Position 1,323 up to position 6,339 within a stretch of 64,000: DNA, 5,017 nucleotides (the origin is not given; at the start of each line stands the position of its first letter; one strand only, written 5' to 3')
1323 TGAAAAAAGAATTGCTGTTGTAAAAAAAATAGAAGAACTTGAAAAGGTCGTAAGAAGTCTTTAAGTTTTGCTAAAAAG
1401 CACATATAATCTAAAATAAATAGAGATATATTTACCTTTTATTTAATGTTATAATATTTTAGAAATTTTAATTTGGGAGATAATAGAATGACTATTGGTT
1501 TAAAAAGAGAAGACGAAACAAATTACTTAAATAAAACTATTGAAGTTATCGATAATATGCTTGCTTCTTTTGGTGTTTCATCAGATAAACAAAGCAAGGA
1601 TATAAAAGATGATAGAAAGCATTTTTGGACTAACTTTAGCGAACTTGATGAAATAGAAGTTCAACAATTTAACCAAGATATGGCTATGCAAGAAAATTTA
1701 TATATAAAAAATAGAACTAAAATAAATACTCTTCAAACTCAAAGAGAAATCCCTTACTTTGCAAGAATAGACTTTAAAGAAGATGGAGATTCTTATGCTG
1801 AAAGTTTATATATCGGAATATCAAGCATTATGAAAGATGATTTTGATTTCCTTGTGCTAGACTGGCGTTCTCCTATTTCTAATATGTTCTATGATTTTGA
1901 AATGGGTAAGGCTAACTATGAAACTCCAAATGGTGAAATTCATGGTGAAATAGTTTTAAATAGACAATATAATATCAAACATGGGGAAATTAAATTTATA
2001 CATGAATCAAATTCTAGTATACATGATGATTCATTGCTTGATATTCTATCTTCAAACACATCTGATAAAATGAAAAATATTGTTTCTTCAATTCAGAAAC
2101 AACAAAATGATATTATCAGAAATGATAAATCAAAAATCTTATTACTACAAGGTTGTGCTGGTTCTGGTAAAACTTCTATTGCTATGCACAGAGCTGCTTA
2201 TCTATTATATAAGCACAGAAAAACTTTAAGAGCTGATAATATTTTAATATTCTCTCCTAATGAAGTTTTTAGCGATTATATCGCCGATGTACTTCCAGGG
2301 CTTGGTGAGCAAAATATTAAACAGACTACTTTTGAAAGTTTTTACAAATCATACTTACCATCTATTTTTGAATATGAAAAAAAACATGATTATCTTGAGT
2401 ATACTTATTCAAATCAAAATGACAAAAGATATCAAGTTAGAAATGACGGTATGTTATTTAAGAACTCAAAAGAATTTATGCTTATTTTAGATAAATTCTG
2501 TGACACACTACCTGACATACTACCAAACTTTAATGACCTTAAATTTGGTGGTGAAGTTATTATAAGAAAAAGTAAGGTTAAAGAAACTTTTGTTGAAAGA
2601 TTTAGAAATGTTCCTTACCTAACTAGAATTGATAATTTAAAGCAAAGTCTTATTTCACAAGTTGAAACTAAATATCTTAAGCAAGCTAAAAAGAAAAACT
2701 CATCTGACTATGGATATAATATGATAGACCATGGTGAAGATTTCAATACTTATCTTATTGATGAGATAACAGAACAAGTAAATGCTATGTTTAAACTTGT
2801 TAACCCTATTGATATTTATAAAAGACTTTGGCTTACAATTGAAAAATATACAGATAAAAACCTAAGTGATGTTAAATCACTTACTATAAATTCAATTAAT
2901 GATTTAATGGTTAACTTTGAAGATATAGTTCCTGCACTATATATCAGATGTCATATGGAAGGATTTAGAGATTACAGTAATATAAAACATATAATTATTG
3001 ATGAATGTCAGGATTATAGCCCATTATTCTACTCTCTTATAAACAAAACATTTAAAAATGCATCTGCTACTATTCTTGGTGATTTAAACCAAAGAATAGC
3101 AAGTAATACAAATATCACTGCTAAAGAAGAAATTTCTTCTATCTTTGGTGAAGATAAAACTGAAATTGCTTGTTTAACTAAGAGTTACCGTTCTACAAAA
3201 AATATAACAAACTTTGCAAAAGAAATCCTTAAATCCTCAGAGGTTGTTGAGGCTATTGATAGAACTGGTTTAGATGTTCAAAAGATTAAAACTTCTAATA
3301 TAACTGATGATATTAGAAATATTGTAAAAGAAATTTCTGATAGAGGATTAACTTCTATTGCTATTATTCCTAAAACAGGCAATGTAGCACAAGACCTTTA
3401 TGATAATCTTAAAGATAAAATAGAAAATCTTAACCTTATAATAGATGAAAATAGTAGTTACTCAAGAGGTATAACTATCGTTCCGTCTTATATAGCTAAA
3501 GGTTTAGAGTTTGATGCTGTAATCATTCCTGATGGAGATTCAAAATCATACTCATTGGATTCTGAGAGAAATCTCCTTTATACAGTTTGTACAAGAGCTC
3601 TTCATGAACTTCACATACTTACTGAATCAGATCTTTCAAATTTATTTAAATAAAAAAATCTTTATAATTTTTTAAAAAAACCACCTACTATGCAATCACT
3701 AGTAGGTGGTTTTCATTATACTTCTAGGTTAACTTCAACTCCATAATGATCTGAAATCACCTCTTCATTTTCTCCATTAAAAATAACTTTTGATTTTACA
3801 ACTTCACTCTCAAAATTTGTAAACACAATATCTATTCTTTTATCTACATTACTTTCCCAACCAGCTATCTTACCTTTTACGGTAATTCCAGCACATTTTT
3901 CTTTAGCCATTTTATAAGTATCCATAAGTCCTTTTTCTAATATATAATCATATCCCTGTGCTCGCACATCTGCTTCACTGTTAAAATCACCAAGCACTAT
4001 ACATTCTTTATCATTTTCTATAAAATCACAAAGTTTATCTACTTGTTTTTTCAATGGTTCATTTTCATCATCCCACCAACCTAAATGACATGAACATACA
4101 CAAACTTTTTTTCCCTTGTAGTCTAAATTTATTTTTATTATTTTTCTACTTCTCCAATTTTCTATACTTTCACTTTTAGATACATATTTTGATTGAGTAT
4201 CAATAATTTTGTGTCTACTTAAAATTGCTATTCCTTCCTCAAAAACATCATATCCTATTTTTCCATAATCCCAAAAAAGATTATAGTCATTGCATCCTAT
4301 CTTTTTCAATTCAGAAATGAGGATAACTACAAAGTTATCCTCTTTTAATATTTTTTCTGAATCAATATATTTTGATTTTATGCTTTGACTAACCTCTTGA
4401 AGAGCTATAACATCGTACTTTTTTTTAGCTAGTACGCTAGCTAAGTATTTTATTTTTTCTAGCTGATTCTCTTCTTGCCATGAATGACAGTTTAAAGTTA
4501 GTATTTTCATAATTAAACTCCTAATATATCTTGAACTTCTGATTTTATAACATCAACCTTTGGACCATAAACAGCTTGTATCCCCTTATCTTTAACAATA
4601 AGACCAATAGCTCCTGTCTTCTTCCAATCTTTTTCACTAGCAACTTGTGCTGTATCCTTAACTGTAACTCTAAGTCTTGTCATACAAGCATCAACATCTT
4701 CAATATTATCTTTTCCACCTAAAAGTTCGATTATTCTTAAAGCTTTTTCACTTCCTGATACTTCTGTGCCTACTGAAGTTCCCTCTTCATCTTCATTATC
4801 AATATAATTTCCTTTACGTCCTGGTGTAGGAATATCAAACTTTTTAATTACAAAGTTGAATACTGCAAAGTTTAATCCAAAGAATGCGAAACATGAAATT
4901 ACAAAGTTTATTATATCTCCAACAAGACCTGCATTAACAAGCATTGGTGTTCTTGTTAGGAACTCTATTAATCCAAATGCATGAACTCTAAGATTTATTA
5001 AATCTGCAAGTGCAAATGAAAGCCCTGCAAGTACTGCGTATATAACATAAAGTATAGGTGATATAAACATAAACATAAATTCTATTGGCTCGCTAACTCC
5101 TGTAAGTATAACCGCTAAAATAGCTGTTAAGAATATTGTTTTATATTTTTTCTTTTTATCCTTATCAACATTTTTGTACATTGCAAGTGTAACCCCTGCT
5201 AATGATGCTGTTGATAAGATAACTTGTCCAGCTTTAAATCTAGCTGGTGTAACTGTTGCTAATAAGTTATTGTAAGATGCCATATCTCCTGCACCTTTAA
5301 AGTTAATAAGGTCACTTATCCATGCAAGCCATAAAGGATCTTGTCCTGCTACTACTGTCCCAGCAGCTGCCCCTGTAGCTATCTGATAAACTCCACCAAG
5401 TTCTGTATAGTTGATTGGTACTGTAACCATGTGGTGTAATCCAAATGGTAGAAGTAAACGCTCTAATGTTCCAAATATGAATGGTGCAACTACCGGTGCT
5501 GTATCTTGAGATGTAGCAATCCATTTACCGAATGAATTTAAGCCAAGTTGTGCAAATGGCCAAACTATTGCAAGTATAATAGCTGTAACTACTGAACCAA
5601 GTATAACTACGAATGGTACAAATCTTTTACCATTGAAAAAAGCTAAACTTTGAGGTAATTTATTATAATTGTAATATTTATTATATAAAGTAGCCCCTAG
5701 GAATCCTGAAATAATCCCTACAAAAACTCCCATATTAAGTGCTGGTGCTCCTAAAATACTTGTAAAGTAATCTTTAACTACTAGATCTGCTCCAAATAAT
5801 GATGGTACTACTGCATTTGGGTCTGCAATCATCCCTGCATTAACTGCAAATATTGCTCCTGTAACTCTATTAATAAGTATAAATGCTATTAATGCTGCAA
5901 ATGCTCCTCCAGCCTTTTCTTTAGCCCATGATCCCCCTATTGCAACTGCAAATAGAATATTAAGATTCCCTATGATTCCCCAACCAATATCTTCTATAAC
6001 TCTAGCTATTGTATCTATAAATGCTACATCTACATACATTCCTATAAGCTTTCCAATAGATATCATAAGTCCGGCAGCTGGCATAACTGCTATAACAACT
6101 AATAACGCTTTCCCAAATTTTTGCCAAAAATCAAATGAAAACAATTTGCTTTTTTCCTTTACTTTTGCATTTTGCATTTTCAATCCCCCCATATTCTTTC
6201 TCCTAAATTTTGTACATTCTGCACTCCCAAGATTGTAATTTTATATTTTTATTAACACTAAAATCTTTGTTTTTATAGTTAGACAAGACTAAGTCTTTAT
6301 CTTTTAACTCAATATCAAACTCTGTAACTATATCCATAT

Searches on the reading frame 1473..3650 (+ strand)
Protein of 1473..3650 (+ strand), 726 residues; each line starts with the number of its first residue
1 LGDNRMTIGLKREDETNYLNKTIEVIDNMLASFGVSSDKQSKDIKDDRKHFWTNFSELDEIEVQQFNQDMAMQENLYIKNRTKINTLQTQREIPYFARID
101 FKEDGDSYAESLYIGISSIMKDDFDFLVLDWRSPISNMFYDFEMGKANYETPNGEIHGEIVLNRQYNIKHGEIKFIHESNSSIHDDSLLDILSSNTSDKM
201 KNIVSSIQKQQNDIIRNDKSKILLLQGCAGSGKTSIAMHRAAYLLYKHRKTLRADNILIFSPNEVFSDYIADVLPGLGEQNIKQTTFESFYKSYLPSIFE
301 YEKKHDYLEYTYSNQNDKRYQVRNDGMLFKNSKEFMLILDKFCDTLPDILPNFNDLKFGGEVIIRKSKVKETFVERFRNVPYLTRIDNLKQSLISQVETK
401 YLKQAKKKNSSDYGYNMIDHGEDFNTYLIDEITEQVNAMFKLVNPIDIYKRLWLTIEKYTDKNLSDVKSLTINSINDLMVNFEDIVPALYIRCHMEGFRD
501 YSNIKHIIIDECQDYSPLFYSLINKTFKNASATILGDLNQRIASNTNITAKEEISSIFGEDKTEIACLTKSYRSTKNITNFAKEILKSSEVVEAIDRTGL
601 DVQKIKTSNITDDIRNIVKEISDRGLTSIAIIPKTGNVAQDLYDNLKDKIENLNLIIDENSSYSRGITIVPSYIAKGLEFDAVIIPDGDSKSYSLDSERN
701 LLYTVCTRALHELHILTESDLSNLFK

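Call 108: search_protein_families(library=pfam, proteins=[window:1473-3650:+], max_evalue=0.00001)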
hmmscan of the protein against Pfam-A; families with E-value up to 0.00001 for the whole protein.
window:1473-3650:+ (726 aa): 4 families
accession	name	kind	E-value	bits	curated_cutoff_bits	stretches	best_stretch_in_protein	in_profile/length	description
PF00580.27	UvrD-helicase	-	2.4e-12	47.6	23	1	208-542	2-252/271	UvrD/REP helicase N-terminal domain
PF13245.12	AAA_19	-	4.2e-11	43.6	25.1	1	214-543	4-131/134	AAA domain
PF13538.12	UvrD_C_2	-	4.3e-10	39.7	27.4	1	669-715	4-51/52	UvrD-like helicase C-terminal domain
PF13361.12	UvrD_C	-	7e-06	26.1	25.6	0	568-649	3-94/350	UvrD-like helicase C-terminal domain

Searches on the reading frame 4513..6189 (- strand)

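Call 108: search_protein_families(library=pfam, proteins=[window:4513-6189:-], max_evalue=0.00001)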
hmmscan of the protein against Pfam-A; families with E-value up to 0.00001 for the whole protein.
window:4513-6189:- (558 aa): 2 families
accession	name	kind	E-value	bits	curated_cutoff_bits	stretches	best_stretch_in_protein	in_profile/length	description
PF02378.23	PTS_EIIC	-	2.8e-51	175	30.7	1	26-389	1-319/319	Phosphotransferase system, EIIC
PF00367.25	PTS_EIIB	-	2.8e-16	59.1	27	1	486-516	3-33/34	phosphotransferase system, EIIB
